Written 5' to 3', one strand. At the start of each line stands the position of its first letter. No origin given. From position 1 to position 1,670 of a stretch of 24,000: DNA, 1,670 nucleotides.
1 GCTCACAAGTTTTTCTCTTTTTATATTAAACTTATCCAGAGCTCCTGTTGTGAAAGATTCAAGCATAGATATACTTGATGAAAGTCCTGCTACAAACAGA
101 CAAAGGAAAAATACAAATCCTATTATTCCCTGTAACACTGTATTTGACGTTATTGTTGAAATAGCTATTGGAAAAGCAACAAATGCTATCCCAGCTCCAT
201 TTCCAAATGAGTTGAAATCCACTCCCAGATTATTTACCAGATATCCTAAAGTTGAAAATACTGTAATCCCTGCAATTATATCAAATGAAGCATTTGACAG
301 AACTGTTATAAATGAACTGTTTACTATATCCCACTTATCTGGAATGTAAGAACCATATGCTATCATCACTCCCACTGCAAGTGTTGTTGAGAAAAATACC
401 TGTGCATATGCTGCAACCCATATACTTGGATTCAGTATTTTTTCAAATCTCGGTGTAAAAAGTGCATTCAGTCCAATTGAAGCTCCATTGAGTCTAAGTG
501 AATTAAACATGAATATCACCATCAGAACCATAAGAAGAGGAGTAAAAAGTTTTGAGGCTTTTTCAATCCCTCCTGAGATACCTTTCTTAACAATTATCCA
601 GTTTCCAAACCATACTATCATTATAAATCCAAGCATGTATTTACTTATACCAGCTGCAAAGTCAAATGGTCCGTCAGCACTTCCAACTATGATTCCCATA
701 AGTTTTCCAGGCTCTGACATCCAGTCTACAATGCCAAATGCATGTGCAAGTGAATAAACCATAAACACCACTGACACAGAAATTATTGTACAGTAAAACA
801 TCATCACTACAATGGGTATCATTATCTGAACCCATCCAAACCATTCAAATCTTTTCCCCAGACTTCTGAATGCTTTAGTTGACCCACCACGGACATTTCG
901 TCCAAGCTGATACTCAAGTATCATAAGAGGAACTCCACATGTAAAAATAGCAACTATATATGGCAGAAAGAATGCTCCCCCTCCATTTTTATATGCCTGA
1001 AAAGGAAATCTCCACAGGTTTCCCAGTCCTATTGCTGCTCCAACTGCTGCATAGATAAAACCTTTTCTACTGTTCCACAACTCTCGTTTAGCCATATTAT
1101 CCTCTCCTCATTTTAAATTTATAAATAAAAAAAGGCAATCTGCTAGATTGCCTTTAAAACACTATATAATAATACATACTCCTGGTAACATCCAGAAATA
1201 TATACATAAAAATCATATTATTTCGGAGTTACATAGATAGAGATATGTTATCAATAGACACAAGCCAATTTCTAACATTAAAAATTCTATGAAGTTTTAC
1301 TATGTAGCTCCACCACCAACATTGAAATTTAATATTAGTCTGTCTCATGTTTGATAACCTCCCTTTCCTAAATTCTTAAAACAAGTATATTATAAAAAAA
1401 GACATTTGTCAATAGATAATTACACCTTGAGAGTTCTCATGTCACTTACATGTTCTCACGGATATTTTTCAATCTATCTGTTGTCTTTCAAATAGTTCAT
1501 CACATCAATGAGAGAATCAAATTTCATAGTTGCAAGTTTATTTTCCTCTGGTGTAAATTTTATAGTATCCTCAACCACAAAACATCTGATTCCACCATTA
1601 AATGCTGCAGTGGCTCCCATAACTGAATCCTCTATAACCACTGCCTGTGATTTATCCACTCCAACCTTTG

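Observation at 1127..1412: Leader ORF with three consecutive Trp codons plus an intrinsic terminator upstream of an NSS transporter: candidate tryptophan-sensing attenuator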

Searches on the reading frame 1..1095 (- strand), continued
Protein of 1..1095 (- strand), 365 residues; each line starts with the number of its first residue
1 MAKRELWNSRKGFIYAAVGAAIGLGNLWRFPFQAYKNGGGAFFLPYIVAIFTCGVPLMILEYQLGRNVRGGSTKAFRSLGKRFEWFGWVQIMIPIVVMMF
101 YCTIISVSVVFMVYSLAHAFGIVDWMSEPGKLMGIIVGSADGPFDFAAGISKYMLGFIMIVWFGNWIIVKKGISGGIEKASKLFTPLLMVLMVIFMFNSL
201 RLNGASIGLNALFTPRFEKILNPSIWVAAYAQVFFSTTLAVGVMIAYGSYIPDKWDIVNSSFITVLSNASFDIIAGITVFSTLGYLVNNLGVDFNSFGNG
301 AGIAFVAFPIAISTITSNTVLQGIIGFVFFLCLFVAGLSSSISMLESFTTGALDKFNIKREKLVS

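Call 46: find_encoding_contigs(protein=P0043, flank=1500, max_places=2)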
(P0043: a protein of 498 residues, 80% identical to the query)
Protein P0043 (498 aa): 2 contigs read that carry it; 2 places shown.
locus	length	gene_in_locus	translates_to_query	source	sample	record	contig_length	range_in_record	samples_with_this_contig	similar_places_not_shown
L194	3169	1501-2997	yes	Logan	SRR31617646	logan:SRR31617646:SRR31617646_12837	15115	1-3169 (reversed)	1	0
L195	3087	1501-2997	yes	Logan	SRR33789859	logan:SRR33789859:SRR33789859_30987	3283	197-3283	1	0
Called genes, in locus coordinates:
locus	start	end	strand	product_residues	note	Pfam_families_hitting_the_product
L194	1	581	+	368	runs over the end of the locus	PF01098:FTSW_RODA_SPOVE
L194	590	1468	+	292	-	PF01479:S4 (weak), PF00849:PseudoU_synth_2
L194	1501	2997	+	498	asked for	PF00209:SNF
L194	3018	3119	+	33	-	-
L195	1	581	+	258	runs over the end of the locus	?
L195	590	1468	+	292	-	PF01479:S4 (weak), PF00849:PseudoU_synth_2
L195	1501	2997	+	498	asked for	PF00209:SNF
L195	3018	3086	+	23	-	?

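Call 47: find_encoding_contigs(protein=P0038, flank=1500, max_places=2)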
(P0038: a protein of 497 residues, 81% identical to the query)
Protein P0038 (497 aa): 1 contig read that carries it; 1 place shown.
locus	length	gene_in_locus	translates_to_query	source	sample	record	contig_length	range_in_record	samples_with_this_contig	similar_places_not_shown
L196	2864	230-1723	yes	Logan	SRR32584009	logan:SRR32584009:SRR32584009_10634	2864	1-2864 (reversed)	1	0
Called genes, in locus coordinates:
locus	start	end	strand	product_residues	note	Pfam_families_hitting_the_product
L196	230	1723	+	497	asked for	PF00209:SNF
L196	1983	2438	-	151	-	PF01797:Y1_Tnp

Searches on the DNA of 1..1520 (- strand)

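Call 4: search_rna_families(source=window, start=1000, end=1520, threshold=evalue, max_evalue=10, show_alignments=3)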
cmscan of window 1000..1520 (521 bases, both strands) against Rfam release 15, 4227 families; matches with E-value up to 10: 5.
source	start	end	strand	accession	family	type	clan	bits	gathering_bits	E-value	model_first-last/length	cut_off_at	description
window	1033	1135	-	RF02715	sno_ncR1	Gene; snRNA; snoRNA; HACA-box;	-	29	94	0.01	1-111/111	no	Small nucleolar RNA ncR1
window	1093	1158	-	RF02934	caiA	Gene; sRNA;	-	28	55.5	0.013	1-78/78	no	caiA RNA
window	1128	1170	-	RF01388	isrD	Gene; sRNA;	-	23.7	37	0.019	1-51/51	no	isrD Hfq binding RNA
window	1123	1190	-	RF02551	DapZ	Cis-reg;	-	21.1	56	0.27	1-78/78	no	ABC transporter regulator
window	1469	1508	-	RF00221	SNORD43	Gene; snRNA; snoRNA; CD-box;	CL00059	14.6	45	4.2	1-64/64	no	Small nucleolar RNA SNORD43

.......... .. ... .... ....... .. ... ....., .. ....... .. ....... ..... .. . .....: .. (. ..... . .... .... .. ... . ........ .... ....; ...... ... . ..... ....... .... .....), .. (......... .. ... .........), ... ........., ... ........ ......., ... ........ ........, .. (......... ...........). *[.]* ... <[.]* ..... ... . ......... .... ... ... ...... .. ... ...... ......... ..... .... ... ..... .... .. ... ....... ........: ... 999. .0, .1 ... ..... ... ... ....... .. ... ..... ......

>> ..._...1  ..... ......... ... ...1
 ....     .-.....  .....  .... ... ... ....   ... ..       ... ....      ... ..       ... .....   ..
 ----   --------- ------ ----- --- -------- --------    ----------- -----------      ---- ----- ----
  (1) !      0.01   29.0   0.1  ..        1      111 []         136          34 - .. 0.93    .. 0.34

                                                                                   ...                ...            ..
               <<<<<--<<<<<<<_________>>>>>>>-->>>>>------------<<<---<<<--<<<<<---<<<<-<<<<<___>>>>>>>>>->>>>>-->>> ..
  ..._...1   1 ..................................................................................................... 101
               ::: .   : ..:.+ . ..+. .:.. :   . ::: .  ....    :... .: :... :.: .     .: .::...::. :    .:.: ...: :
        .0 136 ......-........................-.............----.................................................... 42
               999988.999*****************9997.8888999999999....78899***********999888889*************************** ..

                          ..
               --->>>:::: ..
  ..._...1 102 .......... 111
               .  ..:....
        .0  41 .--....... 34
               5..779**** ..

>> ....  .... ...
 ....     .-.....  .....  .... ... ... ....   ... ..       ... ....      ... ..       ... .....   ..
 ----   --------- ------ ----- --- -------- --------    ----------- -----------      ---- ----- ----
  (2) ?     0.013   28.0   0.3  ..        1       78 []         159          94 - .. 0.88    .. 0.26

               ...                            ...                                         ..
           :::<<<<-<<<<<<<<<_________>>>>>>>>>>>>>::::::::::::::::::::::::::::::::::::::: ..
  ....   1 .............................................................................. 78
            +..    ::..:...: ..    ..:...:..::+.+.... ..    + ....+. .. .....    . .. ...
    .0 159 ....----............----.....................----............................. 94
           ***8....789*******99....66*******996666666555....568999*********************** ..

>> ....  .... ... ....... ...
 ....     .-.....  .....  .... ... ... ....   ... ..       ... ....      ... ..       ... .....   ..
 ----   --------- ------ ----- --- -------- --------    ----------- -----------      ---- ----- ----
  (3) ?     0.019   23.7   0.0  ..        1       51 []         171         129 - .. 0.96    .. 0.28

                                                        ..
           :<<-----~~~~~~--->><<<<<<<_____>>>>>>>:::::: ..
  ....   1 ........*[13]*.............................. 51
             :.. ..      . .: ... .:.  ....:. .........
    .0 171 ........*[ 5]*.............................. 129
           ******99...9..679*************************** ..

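Call 12: search_rna_families(sources=[L001, L002, L003, L004, L005, L006, L007, L008, L009, L010, L011, L012, L013, L014, L015, L016, L017, L018, L019, L020], threshold=gathering)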
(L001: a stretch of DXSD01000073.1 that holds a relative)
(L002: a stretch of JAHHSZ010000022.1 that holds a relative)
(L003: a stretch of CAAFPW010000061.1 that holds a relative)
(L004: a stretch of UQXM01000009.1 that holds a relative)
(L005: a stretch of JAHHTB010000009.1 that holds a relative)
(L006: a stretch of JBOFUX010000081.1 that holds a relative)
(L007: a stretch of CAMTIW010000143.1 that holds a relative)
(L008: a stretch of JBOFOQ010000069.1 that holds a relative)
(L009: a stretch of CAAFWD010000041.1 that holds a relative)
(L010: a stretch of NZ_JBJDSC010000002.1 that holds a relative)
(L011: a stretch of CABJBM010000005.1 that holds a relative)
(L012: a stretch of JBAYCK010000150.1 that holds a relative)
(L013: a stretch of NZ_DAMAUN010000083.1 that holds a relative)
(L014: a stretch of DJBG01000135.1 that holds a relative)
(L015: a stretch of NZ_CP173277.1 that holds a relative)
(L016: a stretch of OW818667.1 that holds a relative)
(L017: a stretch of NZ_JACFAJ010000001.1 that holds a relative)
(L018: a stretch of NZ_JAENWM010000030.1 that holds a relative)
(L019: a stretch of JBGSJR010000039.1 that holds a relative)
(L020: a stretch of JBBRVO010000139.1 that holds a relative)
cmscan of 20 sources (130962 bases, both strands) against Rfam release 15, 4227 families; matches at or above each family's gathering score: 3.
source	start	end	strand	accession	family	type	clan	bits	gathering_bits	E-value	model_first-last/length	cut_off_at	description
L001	5312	5484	-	RF00168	Lysine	Cis-reg; riboswitch;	-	96.9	30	4e-24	1-182/182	no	Lysine riboswitch aptamer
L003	6388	6560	-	RF00168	Lysine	Cis-reg; riboswitch;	-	91.2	30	2.2e-22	1-182/182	no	Lysine riboswitch aptamer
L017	5369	5453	+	RF01051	c-di-GMP-I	Cis-reg; riboswitch;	CL00126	73.5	35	3.2e-12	1-87/87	no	c-di-GMP-I riboswitch aptamer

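Call 13: search_rna_families(sources=[L021, L022, L023, L024, L025, L026, L027, L028, L029, L030, L031, L032, L033, L034, L035, L036, L037, L038, L039, L040], threshold=gathering)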
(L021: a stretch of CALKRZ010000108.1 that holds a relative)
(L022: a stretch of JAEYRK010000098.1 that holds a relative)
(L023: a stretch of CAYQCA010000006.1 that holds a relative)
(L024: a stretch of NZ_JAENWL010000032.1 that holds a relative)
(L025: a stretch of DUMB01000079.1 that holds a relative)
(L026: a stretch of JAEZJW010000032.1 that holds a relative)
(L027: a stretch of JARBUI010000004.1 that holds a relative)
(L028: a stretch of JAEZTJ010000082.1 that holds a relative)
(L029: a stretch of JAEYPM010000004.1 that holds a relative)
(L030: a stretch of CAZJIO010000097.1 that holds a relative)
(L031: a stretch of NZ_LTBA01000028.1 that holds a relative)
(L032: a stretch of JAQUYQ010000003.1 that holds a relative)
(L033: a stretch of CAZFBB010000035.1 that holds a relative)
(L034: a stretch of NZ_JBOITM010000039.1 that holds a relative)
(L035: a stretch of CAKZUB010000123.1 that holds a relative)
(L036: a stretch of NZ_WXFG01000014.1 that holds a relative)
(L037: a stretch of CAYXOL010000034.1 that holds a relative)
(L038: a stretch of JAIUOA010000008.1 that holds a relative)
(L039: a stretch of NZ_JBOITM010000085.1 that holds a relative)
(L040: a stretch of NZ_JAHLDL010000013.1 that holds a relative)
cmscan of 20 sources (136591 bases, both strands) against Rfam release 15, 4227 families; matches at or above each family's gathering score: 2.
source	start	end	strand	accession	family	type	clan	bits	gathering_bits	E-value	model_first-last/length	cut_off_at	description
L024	36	152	+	RF00001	5S_rRNA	Gene; rRNA;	CL00113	95.1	38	4.9e-19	1-120/120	no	5S ribosomal RNA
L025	1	118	-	RF02001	group-II-D1D4-3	Intron;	CL00102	91.7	32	7.3e-17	1-118/170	3'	Group II catalytic intron D1-D4-3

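Call 14: search_rna_families(sources=[L041, L042, L043, L044, L045, L046, L047, L048, L049, L050, L051, L052, L053, L054, L055, L056], threshold=gathering)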
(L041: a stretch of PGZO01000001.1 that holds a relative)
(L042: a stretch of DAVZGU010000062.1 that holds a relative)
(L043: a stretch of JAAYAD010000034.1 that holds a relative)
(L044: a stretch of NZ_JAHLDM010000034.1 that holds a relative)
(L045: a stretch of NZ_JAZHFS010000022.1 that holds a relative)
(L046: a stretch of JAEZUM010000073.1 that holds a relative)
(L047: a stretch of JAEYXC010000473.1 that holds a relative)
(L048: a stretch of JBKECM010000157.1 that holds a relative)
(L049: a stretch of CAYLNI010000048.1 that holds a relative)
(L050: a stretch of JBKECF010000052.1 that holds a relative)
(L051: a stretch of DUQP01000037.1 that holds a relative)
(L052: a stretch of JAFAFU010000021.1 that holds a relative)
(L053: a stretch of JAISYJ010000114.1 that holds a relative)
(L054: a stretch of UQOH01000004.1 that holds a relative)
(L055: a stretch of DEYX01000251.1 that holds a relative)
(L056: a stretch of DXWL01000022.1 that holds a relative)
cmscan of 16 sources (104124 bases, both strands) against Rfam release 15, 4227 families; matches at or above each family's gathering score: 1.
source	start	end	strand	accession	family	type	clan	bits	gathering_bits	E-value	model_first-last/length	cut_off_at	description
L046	298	369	-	RF00005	tRNA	Gene; tRNA;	CL00001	67.4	29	2.6e-12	1-71/71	no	tRNA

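Call 75: search_rna_families(sources=[L179, L183, L193], threshold=gathering)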
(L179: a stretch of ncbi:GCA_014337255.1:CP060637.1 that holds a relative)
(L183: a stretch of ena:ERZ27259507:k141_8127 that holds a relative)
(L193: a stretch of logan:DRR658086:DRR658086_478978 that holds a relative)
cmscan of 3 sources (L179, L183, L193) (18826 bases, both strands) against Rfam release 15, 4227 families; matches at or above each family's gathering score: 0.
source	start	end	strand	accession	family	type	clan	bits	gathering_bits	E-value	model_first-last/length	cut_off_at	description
